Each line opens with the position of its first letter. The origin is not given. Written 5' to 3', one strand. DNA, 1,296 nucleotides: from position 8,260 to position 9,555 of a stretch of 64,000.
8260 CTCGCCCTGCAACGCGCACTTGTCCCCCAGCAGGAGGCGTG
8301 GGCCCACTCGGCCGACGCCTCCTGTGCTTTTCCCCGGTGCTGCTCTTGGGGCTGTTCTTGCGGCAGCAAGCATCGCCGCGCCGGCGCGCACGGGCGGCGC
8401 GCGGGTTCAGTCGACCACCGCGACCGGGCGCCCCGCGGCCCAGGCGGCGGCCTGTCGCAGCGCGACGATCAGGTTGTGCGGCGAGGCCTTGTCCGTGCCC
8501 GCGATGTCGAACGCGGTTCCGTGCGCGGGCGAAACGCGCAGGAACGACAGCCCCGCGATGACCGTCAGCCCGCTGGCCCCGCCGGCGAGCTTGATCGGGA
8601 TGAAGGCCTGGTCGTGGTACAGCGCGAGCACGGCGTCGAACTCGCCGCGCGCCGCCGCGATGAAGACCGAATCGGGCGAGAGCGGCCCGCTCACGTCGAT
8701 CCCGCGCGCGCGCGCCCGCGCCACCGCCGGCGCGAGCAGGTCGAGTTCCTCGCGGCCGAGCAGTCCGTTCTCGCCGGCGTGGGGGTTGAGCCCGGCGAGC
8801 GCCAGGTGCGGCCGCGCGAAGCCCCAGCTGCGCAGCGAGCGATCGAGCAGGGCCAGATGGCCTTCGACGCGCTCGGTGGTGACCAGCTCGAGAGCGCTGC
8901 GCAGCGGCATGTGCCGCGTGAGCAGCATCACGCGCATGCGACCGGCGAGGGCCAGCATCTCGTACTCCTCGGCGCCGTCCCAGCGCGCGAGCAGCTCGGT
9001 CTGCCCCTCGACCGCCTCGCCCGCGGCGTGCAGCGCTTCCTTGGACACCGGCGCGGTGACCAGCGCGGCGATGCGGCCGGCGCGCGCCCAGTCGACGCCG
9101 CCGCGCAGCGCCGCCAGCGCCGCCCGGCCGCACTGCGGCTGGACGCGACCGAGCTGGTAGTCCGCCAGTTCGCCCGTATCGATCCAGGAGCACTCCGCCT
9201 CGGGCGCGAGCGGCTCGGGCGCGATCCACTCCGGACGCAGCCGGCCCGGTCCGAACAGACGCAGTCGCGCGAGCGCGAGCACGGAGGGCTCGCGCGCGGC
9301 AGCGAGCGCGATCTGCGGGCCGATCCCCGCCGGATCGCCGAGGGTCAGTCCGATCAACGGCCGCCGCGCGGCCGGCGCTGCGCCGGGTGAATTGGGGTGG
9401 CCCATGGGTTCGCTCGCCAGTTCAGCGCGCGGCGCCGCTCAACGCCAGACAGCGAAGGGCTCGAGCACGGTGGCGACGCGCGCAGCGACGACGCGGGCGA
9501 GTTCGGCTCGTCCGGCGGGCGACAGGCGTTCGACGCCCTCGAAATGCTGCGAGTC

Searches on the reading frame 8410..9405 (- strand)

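Call 61: search_protein_families(library=pfam, proteins=[window:8410-9405:-], max_evalue=0.001)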
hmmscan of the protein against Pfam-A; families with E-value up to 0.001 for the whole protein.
window:8410-9405:- (332 aa): 1 family
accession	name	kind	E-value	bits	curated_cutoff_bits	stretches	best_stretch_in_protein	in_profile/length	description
PF04166.17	PdxA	-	4.4e-84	282.7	27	1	79-319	46-286/286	Pyridoxal phosphate biosynthetic protein PdxA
